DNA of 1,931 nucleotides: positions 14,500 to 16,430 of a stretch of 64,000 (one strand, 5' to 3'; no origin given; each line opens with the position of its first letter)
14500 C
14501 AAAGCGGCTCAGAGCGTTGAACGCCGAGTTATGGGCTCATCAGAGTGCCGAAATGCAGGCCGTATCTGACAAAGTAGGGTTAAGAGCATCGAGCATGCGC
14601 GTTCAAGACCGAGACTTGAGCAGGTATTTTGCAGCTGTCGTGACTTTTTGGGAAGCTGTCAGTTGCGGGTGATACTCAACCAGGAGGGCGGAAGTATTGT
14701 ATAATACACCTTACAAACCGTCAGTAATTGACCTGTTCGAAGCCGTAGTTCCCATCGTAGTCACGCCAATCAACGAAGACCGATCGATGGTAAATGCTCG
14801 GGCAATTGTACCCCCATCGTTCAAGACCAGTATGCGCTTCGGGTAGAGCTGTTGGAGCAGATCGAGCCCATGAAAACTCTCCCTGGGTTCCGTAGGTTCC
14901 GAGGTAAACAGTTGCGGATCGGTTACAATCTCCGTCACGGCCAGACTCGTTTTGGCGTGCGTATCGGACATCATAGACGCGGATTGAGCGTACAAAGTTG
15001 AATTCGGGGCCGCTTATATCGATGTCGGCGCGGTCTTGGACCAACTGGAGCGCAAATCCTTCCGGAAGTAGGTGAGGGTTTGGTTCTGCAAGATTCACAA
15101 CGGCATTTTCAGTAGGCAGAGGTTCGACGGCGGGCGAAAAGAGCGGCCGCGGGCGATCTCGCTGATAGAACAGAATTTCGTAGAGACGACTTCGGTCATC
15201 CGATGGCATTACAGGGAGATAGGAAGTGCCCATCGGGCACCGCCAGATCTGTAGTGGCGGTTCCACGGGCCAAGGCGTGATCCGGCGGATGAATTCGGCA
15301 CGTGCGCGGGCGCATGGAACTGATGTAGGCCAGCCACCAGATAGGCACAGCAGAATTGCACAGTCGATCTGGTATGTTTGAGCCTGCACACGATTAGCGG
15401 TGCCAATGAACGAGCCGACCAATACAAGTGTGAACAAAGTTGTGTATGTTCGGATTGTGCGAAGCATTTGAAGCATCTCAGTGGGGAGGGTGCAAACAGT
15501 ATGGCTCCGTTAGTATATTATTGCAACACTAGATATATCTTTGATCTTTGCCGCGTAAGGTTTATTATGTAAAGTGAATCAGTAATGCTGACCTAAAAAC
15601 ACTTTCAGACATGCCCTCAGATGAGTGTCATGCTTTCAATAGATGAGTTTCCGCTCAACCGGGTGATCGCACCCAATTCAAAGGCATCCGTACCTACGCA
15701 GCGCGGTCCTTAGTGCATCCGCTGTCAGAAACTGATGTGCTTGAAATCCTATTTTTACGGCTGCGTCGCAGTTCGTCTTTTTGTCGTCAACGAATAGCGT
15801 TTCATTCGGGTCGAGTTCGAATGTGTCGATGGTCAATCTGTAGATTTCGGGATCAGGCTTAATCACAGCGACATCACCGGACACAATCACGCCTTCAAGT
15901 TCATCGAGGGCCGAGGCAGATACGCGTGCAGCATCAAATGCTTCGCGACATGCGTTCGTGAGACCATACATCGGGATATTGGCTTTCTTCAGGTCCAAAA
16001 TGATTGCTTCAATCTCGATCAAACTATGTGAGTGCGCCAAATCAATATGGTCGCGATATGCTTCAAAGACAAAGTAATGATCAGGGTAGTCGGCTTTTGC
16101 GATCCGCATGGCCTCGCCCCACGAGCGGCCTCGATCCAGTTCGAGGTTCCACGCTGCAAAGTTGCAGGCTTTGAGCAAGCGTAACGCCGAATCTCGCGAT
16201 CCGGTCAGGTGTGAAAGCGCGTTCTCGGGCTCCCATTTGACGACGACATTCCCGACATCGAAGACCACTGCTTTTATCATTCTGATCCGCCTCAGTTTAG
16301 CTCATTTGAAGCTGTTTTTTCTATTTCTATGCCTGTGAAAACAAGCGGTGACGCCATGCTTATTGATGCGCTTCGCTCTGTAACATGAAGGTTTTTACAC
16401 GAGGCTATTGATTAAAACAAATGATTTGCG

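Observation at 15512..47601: Three-copy motif defining a conjugation regulon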

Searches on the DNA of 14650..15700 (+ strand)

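Call 13: search_dna_similar(query=window:14650-15700:+, collection=plasmids, mode=distant, max_rows=40)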
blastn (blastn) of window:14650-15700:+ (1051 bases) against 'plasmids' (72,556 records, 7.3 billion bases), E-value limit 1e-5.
Records with a match: 276; places in all: 286; records where one place covers at least 80% of the query: 4.
Best place of each record, by identity: 80-90% 57; 60-80% 219.
By first word of the organism name: Pseudosulfitobacter 95; Phaeobacter 56; Sulfitobacter 27; Roseovarius 12; Leisingera 9; Paracoccus 8; Sagittula 6; Dinoroseobacter 6; Salipiger 4; Roseivivax 4; and 30 more.
By predicted mobility (MOB-suite, as given by PLSDB): conjugative 134; non-mobilizable 117; mobilizable 25.
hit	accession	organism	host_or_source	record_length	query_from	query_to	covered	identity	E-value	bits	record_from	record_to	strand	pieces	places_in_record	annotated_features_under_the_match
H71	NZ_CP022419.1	Pseudosulfitobacter pseudonitzschiae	Skeletonema marinoi strain RO5AC,Cell ...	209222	43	896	81%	83.4%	0e+0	892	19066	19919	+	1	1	hypothetical protein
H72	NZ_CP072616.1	Sulfitobacter sp. CB2047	-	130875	43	894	81%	83.3%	0e+0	897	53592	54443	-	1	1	hypothetical protein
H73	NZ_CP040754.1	Sulfitobacter sp. BSw21498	Seawater,seawater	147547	46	889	80%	83.6%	0e+0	892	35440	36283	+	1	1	hypothetical protein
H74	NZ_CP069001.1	Sulfitobacter mediterraneus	Skeletonema costatum,The surface ...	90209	70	924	81%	78.8%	0e+0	715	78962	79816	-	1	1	none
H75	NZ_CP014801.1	Salipiger profundus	single cell,environmental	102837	74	735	63%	71.1%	2e-80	307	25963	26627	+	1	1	hypothetical protein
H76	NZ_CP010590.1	Phaeobacter gallaeciensis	cell culture,clam larvae aquaculture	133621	71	734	63%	69.2%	5e-61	243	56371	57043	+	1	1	hypothetical protein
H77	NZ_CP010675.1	Phaeobacter gallaeciensis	cell culture,clam larvae aquaculture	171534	71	734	63%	69.2%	5e-61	243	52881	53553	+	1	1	hypothetical protein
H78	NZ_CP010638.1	Phaeobacter gallaeciensis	cell culture,clam aquaculture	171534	71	734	63%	69.2%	5e-61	243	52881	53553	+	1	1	hypothetical protein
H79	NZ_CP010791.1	Phaeobacter gallaeciensis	cell culture,algae aquaculture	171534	71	734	63%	69.2%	5e-61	243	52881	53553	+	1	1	hypothetical protein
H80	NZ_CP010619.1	Phaeobacter inhibens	cell culture,cleaning system aquaculture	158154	71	734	63%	69.2%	5e-61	243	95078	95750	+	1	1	hypothetical protein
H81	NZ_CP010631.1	Phaeobacter inhibens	cell culture,clam larvae aquaculture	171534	71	734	63%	69.2%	5e-61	243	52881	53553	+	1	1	hypothetical protein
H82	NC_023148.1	Phaeobacter gallaeciensis DSM 26640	-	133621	71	734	63%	69.2%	5e-61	243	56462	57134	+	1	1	hypothetical protein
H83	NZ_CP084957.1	Sulfitobacter indolifex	cell culture,Seawater from the North ...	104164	71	736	63%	68.6%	1e-57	233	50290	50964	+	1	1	hypothetical protein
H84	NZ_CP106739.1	Roseovarius pelagicus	cell culture,Arctic seawater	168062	74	737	63%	68.6%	5e-55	223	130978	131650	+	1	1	hypothetical protein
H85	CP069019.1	Pseudosulfitobacter pseudonitzschiae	Skeletonema menzelii,The surface ...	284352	71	734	63%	68.6%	3e-58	233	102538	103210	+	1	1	hypothetical protein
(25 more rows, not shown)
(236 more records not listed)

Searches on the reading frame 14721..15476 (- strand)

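Call 11: search_protein_families(library=pfam, proteins=[window:14721-15476:-], max_evalue=0.01)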
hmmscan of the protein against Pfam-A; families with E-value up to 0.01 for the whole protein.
window:14721-15476:- (251 aa): 0 families

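Call 54: search_protein_families(library=ncbifam, proteins=[window:14721-15476:-], max_evalue=0.1)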
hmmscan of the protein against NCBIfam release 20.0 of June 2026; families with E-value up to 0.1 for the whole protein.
window:14721-15476:- (251 aa): 0 families

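Call 63: search_protein_families(library=pfam, proteins=[window:14721-15476:-], max_evalue=10)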
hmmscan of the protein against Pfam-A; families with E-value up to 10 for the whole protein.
window:14721-15476:- (251 aa): 1 family
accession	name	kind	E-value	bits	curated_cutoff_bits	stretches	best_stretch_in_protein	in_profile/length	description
PF05072.18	Herpes_UL43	-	0.15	11.6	24.9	1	18-66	27-73/381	Herpesvirus UL43 protein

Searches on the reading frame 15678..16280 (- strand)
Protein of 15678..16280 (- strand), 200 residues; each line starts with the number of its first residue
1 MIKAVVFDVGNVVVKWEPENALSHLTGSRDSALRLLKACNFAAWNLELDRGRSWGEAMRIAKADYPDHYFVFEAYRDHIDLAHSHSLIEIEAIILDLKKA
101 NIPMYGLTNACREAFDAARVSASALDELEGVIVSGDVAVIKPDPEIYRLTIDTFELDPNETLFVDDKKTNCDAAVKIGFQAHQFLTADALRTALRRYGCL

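Call 11: search_protein_families(library=pfam, proteins=[window:15678-16280:-], max_evalue=0.01)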
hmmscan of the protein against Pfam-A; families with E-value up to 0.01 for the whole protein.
window:15678-16280:- (200 aa): 2 families
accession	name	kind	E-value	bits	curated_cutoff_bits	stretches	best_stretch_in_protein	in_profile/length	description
PF00702.32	Hydrolase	-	3.9e-11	44.1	26.4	1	2-178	1-191/191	haloacid dehalogenase-like hydrolase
PF13419.12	HAD_2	-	1.4e-09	38.8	23.8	1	67-180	61-174/178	Haloacid dehalogenase-like hydrolase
